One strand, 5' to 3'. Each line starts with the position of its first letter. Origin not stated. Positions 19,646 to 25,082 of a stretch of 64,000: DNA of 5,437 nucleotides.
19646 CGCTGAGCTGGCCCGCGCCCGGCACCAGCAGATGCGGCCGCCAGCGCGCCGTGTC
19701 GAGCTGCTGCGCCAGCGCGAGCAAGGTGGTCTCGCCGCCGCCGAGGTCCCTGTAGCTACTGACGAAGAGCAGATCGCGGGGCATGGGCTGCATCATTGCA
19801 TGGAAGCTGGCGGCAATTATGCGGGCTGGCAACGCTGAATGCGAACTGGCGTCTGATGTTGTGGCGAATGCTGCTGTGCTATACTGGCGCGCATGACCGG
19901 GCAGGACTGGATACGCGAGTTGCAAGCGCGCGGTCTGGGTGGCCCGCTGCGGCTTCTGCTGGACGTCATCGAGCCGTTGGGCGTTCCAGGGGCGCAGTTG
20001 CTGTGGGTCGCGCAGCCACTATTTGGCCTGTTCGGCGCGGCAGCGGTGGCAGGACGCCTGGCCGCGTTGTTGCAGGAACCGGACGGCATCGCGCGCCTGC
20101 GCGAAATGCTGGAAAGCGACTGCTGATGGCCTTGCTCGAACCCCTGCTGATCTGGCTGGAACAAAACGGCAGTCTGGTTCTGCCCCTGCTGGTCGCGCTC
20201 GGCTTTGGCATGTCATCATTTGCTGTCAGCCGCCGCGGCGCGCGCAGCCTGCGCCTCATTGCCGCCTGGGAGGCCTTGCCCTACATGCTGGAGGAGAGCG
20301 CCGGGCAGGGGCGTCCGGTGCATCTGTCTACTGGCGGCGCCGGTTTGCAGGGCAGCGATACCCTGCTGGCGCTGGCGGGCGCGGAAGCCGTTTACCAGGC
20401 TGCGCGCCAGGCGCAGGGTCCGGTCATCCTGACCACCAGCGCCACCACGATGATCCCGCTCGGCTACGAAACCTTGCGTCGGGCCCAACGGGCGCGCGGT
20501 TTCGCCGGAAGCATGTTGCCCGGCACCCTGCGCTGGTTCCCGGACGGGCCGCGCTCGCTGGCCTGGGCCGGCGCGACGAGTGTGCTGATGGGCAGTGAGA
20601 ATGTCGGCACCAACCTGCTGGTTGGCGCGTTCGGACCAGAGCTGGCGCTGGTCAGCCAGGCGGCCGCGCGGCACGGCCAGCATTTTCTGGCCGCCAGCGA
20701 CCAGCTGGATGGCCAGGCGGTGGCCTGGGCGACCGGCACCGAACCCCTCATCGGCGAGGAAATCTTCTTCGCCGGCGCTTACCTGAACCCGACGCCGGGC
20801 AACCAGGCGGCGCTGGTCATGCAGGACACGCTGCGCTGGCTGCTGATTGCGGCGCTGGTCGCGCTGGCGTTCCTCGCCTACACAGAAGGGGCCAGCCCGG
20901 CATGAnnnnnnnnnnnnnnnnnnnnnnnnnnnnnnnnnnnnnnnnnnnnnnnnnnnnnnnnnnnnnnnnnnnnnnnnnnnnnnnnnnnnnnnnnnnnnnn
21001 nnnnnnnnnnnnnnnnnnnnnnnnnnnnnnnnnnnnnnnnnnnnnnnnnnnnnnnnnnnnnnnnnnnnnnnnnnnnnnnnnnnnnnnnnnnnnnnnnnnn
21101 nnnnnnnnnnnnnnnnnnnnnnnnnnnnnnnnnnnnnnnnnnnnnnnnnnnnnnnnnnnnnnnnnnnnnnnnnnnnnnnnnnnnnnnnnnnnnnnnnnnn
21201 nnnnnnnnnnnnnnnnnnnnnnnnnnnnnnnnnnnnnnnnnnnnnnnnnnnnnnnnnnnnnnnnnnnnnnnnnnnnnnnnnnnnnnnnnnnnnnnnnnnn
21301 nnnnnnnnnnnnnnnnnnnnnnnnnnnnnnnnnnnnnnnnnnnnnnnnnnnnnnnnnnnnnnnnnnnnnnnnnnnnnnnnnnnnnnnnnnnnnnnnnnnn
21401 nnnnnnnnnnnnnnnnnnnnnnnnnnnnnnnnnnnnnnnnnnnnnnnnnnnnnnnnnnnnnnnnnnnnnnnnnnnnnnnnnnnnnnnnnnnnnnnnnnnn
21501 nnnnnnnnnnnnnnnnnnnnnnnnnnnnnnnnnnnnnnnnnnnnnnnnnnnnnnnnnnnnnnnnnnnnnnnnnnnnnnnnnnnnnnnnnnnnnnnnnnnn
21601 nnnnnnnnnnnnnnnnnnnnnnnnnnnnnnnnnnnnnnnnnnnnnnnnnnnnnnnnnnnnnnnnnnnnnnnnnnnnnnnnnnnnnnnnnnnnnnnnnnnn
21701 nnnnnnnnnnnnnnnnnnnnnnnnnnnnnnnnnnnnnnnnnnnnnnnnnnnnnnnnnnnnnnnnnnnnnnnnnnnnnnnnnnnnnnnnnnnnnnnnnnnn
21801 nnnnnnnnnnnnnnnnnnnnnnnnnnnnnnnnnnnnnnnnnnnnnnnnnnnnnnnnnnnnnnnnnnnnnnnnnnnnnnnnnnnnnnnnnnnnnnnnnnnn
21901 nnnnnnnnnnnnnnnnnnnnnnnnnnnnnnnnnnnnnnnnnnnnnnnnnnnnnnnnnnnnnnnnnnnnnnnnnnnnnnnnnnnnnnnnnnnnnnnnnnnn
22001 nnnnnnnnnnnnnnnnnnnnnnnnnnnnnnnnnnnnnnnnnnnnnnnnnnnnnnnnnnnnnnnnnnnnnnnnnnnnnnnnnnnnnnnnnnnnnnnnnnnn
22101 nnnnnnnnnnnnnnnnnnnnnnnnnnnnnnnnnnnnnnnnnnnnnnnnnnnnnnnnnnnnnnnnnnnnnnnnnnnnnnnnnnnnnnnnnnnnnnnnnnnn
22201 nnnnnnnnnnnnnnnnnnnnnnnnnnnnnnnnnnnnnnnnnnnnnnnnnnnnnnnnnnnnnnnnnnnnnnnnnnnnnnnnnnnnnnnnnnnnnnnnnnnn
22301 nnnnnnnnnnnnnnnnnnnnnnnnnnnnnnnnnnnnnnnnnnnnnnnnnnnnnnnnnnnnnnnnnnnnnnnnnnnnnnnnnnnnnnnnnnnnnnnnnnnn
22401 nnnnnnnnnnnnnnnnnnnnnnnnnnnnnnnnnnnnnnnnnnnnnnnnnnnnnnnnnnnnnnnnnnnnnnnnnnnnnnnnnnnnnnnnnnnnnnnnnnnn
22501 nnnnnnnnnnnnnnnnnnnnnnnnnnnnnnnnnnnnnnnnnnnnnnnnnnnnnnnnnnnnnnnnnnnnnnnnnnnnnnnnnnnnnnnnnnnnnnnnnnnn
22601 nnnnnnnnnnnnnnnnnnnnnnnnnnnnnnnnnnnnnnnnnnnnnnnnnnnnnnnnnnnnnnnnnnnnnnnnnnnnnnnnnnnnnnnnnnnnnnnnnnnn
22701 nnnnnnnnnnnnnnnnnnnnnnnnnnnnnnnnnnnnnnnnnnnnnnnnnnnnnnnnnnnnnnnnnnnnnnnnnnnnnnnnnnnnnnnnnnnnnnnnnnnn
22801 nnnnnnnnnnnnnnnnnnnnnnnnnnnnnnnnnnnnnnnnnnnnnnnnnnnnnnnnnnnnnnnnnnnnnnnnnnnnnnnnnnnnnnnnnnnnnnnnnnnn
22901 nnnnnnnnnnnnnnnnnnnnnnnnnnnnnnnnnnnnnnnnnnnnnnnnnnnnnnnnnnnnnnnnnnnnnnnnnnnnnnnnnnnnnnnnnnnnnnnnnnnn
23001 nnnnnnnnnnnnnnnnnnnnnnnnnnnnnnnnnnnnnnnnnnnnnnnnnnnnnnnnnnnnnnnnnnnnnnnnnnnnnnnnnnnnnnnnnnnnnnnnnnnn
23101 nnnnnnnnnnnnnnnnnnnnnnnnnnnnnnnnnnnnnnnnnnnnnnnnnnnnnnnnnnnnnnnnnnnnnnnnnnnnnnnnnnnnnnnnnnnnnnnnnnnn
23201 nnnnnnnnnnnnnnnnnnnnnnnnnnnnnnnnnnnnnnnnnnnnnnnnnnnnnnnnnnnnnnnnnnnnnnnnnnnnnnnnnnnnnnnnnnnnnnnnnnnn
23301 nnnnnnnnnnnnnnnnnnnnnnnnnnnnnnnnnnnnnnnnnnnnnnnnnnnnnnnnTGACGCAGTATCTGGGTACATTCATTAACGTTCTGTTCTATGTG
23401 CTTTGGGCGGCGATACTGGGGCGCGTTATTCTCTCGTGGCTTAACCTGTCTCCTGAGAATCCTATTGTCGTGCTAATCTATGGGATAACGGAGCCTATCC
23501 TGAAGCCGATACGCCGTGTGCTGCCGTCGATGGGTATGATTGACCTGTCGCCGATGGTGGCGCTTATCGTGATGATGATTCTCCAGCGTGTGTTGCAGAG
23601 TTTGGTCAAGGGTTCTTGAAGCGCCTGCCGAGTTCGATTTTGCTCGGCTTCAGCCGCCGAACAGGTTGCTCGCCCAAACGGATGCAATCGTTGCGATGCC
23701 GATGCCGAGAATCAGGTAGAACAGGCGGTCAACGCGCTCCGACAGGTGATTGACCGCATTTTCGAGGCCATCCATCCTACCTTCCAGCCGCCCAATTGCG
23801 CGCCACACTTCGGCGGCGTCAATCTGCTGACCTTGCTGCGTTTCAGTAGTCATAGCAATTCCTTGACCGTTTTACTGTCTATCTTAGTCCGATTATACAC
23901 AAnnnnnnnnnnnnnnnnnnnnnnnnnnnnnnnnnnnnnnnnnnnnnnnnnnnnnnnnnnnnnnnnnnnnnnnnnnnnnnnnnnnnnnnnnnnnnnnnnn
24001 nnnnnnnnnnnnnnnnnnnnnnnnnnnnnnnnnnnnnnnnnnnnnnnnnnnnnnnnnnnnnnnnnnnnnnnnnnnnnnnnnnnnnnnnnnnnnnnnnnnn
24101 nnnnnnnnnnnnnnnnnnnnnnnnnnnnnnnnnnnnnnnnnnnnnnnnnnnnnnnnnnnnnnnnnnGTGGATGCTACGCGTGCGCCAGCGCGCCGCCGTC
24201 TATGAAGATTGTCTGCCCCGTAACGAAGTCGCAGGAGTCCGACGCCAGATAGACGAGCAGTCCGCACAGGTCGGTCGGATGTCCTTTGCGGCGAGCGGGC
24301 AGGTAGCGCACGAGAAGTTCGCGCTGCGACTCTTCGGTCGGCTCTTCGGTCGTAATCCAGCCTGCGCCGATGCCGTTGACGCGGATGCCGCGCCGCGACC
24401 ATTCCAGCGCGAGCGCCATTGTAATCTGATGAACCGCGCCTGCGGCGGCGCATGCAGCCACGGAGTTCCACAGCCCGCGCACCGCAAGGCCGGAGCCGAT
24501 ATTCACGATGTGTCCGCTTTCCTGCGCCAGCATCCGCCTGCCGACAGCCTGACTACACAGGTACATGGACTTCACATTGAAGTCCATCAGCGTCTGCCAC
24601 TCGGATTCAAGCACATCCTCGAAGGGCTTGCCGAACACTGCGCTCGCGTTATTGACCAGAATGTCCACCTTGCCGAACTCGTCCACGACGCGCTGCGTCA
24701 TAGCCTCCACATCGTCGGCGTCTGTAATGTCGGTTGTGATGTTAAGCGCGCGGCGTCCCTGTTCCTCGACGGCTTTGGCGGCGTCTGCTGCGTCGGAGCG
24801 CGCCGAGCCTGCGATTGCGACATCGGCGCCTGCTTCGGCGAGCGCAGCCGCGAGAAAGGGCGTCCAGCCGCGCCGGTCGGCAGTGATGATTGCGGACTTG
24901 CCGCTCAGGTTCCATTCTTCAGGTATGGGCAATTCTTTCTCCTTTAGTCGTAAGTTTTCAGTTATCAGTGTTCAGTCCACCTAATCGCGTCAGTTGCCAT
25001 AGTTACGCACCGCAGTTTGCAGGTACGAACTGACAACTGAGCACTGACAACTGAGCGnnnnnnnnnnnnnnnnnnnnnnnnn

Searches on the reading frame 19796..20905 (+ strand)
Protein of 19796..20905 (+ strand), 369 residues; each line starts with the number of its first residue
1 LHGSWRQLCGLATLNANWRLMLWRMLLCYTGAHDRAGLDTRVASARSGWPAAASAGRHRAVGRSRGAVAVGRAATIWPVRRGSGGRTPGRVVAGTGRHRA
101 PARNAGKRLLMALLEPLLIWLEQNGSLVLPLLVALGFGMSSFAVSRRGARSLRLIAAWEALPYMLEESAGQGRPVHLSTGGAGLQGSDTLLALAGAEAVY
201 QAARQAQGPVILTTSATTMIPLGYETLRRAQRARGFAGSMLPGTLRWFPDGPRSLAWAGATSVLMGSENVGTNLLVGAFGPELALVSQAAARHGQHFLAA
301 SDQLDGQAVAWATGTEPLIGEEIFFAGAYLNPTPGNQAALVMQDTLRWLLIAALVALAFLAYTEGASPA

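Call 92: search_protein_families(library=pfam, proteins=[window:19796-20905:+], max_evalue=0.001)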
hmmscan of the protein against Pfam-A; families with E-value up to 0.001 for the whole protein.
window:19796-20905:+ (369 aa): 1 family
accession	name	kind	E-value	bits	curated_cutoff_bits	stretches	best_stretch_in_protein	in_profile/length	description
PF20539.3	DUF6754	-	1.4e-12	47.8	27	1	139-361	25-246/257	Domain of unknown function (DUF6754)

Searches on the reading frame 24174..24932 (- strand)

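Call 92: search_protein_families(library=pfam, proteins=[window:24174-24932:-], max_evalue=0.001)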
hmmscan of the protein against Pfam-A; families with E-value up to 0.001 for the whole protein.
window:24174-24932:- (252 aa): 3 families
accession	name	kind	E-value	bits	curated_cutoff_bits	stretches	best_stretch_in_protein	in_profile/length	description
PF13561.12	adh_short_C2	-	1.2e-49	169.5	27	1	27-247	12-234/236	Enoyl-(Acyl carrier protein) reductase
PF00106.31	adh_short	-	8.9e-44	149.7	26.6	1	12-201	1-190/195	short chain dehydrogenase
PF08659.16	KR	-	3.3e-07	30.8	22.6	1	27-191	16-176/180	KR domain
